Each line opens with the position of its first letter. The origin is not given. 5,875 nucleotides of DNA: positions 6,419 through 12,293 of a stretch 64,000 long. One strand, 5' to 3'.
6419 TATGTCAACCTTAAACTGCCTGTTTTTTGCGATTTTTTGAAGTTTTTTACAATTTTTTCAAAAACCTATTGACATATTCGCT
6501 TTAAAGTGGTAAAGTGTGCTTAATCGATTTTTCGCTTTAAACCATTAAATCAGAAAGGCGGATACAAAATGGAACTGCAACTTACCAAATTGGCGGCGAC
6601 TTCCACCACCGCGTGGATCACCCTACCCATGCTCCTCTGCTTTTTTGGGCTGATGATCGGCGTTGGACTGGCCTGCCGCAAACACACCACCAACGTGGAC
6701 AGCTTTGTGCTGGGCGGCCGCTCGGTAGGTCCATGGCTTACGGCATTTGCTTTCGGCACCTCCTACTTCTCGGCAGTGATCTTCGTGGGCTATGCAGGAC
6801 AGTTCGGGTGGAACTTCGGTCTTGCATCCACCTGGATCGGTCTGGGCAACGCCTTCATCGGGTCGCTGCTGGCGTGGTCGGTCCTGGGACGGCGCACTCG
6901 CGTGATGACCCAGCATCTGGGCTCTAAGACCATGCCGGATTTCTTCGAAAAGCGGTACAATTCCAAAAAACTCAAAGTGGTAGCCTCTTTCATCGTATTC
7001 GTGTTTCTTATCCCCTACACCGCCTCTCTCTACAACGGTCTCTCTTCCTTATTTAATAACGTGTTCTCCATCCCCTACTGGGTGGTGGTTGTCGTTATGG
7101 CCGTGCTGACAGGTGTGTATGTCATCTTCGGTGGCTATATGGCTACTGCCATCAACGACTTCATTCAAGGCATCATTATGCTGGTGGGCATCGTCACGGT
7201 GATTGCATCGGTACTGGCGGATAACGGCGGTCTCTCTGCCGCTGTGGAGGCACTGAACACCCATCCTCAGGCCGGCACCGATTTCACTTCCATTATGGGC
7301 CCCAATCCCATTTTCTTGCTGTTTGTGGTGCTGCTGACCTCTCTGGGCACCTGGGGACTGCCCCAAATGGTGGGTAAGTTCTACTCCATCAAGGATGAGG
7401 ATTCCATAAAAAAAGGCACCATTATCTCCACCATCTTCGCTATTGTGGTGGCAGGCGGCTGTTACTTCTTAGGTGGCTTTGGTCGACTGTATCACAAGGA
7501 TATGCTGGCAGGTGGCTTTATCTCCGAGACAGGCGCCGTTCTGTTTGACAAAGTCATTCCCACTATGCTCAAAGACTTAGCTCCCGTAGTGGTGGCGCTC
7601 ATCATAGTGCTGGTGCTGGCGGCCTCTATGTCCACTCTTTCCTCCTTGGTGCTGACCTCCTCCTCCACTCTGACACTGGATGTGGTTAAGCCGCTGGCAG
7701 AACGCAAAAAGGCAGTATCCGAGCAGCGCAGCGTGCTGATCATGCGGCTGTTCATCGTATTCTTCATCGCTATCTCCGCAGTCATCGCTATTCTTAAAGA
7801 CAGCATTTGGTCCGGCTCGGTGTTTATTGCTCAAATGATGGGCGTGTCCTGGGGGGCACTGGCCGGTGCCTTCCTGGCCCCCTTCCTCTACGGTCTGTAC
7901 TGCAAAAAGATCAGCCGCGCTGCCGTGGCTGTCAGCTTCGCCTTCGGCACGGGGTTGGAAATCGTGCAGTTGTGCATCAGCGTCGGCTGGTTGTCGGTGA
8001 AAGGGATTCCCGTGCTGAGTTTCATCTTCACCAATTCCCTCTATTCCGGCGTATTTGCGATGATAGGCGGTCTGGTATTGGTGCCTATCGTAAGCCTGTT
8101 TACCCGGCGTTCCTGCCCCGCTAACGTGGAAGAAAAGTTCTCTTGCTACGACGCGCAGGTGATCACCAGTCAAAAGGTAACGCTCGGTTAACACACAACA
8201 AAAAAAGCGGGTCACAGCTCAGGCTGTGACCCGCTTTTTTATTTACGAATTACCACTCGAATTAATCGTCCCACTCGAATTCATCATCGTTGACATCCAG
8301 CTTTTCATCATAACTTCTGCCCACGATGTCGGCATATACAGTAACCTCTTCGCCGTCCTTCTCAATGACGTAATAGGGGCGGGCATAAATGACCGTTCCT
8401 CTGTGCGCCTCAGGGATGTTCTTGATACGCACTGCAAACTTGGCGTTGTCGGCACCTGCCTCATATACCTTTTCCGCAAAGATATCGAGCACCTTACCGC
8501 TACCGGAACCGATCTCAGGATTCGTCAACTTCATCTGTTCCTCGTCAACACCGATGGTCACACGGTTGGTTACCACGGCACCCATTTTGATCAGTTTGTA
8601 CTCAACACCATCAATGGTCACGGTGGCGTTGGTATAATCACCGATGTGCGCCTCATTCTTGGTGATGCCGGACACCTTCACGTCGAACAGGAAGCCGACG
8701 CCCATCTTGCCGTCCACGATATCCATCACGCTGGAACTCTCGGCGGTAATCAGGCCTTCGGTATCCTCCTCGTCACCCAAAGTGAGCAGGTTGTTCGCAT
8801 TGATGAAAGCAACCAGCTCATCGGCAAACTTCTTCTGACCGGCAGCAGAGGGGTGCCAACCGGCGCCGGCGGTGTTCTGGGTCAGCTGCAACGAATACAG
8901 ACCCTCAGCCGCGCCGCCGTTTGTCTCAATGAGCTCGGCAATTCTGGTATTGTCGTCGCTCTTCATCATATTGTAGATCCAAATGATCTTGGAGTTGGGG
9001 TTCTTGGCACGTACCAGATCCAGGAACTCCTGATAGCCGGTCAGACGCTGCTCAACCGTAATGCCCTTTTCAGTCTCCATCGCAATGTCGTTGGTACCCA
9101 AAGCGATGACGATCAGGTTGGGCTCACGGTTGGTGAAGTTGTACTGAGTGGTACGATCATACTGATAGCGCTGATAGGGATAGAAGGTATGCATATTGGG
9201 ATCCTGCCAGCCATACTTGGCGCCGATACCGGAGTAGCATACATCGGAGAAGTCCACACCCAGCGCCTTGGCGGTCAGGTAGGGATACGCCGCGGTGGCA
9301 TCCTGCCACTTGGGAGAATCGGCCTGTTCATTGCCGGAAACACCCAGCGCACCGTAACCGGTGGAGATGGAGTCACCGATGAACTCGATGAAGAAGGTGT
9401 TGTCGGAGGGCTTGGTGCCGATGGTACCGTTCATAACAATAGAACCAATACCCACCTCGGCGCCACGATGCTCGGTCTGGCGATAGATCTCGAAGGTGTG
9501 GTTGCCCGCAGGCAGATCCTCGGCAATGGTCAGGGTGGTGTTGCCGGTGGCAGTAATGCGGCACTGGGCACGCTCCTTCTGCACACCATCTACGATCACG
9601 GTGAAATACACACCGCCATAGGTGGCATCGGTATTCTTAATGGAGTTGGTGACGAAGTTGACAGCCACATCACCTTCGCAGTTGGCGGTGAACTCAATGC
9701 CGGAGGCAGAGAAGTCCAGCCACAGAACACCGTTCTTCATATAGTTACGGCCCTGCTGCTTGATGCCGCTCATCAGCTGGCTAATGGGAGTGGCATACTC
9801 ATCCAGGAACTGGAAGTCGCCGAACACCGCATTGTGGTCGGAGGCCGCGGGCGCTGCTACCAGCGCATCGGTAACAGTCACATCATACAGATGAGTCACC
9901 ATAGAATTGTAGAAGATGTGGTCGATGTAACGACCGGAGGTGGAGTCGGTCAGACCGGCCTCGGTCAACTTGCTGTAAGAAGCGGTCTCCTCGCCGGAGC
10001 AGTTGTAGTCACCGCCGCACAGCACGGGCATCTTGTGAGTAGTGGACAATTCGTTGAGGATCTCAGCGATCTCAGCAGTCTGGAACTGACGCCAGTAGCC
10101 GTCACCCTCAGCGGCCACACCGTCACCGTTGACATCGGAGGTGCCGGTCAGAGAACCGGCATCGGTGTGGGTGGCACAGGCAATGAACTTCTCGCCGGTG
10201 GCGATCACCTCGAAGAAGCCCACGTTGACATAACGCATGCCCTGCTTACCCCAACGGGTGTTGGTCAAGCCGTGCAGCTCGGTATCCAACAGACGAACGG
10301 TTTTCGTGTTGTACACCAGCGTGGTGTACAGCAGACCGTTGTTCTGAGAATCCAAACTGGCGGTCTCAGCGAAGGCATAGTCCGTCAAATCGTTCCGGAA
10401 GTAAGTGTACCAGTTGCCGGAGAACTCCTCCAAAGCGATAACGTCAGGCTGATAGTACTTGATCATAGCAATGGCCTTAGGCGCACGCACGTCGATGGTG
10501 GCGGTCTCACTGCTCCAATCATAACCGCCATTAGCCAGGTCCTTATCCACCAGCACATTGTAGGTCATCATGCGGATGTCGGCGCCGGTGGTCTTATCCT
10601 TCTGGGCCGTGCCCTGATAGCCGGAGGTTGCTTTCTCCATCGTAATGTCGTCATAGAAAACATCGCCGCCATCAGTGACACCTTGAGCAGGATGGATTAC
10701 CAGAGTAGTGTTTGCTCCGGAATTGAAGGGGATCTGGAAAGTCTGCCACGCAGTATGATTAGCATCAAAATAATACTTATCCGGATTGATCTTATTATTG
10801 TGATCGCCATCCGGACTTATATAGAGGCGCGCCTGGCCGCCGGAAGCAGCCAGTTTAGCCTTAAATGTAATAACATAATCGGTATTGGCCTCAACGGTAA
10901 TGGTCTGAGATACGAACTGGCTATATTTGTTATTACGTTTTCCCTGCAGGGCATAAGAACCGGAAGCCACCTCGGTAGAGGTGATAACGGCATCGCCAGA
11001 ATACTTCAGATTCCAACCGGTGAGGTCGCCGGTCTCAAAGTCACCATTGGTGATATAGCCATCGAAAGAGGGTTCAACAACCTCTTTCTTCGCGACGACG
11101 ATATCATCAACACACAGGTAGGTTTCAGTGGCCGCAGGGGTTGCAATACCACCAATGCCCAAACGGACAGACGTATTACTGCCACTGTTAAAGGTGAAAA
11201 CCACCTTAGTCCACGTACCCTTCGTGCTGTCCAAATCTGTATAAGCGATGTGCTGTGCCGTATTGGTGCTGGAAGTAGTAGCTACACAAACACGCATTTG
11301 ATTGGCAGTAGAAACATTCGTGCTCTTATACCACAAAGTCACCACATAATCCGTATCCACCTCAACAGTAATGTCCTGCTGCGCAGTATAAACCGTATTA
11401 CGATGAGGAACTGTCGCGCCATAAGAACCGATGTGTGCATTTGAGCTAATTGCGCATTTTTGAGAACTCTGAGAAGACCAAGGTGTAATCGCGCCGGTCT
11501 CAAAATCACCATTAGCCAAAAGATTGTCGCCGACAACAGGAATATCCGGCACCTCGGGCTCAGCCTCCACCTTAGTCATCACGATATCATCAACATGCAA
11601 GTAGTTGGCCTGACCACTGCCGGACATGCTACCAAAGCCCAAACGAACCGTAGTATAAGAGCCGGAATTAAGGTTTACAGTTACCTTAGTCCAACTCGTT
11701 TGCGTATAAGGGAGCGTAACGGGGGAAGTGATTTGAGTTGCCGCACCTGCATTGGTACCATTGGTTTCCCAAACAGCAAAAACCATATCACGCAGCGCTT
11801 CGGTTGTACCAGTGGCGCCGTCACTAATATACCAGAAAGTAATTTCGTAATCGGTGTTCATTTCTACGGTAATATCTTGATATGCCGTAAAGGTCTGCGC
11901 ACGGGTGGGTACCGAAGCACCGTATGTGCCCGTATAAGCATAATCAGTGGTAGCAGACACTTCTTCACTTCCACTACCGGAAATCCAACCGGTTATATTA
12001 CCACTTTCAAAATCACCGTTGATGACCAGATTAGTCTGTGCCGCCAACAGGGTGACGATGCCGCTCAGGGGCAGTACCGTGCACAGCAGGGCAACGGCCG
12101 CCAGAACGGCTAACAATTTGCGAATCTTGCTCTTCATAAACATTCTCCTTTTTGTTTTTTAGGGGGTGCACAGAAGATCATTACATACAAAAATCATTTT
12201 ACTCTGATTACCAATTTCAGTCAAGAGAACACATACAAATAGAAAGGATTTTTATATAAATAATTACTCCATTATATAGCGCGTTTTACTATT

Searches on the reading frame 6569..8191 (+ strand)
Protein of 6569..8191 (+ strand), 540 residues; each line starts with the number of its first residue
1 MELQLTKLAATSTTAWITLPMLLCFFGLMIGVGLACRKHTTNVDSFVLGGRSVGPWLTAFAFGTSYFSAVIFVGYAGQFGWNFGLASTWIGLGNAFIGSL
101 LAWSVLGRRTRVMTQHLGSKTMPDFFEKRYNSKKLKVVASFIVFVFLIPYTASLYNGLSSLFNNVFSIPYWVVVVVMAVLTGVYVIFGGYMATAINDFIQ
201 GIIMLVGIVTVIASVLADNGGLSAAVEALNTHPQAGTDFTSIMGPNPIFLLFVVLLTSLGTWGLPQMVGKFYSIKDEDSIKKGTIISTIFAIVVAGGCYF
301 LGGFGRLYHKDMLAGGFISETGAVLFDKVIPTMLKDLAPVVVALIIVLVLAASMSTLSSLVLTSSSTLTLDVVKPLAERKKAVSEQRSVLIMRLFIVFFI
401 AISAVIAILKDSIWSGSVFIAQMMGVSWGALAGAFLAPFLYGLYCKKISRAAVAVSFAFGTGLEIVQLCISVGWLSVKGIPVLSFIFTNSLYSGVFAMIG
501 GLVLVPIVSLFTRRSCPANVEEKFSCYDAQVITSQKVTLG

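Call 16: search_protein_families(library=pfam, proteins=[window:6569-8191:+], max_evalue=0.001)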
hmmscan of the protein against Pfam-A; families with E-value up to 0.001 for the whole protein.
window:6569-8191:+ (540 aa): 1 family
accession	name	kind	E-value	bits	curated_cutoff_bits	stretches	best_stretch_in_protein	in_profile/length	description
PF00474.23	SSF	-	3.4e-55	188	22.8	1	46-450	1-396/406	Sodium:solute symporter family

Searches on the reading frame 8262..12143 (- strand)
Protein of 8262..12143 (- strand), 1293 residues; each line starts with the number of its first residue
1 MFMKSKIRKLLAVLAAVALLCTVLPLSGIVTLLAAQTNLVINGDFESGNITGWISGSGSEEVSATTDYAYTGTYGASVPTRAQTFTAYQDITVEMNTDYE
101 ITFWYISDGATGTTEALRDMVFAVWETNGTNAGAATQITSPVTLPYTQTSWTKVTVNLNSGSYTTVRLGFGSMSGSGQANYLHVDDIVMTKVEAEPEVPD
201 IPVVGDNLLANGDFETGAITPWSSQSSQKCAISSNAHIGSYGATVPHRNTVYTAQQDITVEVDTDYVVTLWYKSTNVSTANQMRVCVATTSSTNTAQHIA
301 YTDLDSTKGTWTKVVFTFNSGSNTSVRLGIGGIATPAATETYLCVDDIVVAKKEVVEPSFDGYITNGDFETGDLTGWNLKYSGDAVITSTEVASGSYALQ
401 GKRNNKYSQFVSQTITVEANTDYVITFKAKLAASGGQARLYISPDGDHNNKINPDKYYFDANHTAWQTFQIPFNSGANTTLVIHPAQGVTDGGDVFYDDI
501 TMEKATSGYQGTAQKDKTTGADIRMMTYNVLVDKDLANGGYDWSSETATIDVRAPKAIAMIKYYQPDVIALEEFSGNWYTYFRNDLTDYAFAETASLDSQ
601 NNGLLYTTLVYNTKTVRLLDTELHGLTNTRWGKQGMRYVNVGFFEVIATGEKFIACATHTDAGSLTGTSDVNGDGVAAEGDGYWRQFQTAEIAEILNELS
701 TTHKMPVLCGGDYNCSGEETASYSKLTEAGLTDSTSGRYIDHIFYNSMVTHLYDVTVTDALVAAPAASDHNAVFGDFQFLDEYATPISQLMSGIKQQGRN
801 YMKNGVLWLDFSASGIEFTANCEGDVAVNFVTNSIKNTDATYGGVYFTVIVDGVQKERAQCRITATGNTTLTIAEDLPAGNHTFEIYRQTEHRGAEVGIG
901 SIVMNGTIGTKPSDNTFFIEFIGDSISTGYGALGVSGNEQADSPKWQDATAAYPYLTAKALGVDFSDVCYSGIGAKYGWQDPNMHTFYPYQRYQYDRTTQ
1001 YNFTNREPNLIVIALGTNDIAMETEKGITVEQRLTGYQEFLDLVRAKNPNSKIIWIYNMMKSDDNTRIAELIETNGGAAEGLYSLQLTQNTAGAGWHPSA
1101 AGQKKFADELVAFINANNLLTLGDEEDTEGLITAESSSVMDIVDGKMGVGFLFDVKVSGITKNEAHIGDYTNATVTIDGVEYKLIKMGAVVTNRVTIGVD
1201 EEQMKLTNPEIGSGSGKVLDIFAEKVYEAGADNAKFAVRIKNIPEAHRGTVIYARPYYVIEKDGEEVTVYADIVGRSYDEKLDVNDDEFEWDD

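Call 16: search_protein_families(library=pfam, proteins=[window:8262-12143:-], max_evalue=0.001)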
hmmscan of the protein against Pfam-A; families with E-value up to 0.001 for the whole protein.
window:8262-12143:- (1293 aa): 7 families
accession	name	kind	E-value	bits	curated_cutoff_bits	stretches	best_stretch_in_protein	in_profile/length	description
PF02018.23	CBM_4_9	-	9.3e-33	113.9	25.9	3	363-478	3-121/136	Carbohydrate binding domain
PF13472.12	Lipase_GDSL_2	-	1.5e-11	45.5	32.9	1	921-1061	1-117/178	GDSL-like Lipase/Acylhydrolase family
PF00657.28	Lipase_GDSL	-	5.7e-11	43.4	23.6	1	919-1110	1-208/208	GDSL-like Lipase/Acylhydrolase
PF00629.30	MAM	-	4.7e-09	36.7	26.4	0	101-191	75-154/158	MAM domain, meprin/A5/mu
PF17996.7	CE2_N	-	5.3e-09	36.6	27.9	1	810-905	14-99/108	Carbohydrate esterase 2 N-terminal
PF03372.29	Exo_endo_phos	-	1.7e-08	35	24.5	1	526-770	1-225/225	Endonuclease/Exonuclease/phosphatase family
PF04862.18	DUF642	-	7.1e-05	23.1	27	0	410-484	67-137/157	Protein of unknown function (DUF642)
